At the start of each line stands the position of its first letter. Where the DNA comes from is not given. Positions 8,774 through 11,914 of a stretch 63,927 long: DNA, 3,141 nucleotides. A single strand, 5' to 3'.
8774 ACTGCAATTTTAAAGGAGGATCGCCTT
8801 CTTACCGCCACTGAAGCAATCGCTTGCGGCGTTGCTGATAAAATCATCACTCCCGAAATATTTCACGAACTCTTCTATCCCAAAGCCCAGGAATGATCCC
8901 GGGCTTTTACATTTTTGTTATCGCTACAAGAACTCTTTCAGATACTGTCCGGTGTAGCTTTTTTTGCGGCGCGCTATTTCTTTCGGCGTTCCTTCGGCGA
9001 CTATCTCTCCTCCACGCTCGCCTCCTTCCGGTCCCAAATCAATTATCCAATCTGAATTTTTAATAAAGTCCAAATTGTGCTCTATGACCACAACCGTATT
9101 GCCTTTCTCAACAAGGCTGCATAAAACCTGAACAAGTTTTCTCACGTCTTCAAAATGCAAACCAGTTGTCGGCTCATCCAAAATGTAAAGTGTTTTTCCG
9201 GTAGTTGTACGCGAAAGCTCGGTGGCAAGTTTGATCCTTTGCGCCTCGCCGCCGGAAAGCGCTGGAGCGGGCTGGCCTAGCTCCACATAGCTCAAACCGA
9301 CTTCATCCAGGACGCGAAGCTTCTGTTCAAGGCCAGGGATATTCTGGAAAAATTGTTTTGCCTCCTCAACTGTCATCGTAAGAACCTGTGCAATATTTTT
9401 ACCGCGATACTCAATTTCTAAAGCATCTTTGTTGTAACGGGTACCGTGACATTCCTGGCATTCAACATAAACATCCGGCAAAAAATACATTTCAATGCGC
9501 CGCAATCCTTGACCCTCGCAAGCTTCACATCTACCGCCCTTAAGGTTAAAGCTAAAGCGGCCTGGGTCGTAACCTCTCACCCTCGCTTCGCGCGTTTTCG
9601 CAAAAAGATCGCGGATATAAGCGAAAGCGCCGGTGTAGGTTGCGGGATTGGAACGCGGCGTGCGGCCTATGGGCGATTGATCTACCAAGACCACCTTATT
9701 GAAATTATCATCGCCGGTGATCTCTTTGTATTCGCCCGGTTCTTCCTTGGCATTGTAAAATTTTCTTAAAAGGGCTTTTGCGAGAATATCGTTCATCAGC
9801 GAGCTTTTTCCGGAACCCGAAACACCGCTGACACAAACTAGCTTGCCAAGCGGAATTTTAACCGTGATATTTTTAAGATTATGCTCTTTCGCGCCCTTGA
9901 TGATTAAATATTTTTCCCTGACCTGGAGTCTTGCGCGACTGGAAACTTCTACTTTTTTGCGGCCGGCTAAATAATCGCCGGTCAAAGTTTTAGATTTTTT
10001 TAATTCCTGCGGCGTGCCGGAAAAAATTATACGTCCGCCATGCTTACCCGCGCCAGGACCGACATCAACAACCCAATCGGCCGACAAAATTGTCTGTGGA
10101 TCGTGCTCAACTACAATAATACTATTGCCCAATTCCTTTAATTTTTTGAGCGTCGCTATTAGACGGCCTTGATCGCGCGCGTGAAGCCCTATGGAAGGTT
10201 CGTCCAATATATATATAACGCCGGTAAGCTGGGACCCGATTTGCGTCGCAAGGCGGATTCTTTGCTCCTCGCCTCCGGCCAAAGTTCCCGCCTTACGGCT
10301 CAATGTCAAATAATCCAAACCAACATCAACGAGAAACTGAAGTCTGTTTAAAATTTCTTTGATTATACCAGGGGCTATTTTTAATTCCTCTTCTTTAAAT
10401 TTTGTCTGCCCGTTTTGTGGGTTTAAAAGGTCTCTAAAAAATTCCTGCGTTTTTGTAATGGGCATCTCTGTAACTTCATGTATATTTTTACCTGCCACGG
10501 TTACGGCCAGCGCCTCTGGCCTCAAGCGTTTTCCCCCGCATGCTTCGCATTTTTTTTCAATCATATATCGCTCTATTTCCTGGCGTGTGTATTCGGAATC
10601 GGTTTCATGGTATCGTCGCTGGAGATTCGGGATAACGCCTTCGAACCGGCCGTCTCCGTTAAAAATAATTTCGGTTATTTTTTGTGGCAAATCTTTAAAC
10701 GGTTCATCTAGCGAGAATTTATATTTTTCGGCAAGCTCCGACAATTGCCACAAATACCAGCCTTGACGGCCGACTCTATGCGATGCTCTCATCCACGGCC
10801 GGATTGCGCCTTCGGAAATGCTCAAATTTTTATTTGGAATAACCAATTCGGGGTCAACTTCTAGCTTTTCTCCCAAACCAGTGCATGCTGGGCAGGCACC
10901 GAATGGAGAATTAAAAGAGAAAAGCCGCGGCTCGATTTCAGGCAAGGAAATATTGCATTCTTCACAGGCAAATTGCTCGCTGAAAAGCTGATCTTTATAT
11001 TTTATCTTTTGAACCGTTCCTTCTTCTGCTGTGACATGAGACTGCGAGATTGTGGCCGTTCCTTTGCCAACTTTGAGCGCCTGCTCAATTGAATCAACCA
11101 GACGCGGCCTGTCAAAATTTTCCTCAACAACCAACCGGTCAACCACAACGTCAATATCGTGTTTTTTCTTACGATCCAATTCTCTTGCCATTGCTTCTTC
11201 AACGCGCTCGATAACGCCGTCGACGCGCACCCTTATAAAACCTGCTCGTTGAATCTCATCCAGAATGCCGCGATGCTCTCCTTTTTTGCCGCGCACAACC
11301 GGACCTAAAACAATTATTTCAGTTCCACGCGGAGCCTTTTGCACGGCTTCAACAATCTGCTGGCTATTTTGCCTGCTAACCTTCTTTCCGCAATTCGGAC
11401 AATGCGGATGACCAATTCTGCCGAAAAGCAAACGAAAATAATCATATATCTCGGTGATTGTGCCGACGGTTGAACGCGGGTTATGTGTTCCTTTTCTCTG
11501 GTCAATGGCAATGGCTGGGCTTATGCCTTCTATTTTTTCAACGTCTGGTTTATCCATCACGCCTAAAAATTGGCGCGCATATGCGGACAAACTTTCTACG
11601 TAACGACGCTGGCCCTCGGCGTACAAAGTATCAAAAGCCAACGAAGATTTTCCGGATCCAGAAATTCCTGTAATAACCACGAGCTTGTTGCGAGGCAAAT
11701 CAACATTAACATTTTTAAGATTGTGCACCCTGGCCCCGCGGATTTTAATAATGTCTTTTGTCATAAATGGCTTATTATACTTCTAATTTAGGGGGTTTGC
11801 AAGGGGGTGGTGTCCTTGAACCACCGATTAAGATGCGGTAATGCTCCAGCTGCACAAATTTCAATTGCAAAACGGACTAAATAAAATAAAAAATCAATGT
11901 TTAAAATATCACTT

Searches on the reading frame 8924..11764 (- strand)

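Call 10: search_protein_families(library=pfam, proteins=[window:8924-11764:-], max_evalue=0.01)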
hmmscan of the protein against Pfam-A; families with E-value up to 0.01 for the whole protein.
window:8924-11764:- (946 aa): 25 families
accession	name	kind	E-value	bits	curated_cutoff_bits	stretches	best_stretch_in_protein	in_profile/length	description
PF17760.6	UvrA_inter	-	1.6e-32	112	23.3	1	132-241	1-107/109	UvrA interaction domain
PF17755.6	UvrA_DNA-bind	-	3.7e-30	104.9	23.2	1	304-399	1-110/110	UvrA DNA-binding domain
PF00005.33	ABC_tran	-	3.4e-19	70.2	25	3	794-867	71-137/137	ABC transporter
PF02463.25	SMC_N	-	3.5e-11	43.4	40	0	815-908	135-209/220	RecF/RecN/SMC N terminal domain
PF13191.12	AAA_16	-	4e-08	34.4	32.6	0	640-665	24-49/167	AAA ATPase domain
PF13304.12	AAA_21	-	4.2e-08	34.1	27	1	831-893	233-295/304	AAA domain, putative AbiEii toxin, Type IV TA system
PF20703.3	nSTAND1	-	2.9e-07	30.9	27.1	0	15-45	22-52/379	Novel STAND NTPase 1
PF13175.12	AAA_15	-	3.8e-07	30.5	32.1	0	514-561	328-367/374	AAA ATPase domain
PF20720.3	nSTAND3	-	6e-07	29.7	27.2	0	21-48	12-39/155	Novel STAND NTPase 3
PF03193.22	RsgA_GTPase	-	8.4e-07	29.4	30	1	615-664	82-130/174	RsgA GTPase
PF13555.12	AAA_29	-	3.2e-06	27.3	27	0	19-42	15-38/61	P-loop containing region of AAA domain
PF13476.12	AAA_23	-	5e-05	24.4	27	0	6-42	2-35/201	AAA domain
PF25201.1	nSTAND6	-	7.5e-05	23.2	27.7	0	627-692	5-68/148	Novel STAND NTPase 6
PF13173.12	AAA_14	-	0.00048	20.6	27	0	26-50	2-26/129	AAA domain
PF13481.12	AAA_25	-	0.00073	19.6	27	0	22-47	29-54/195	AAA domain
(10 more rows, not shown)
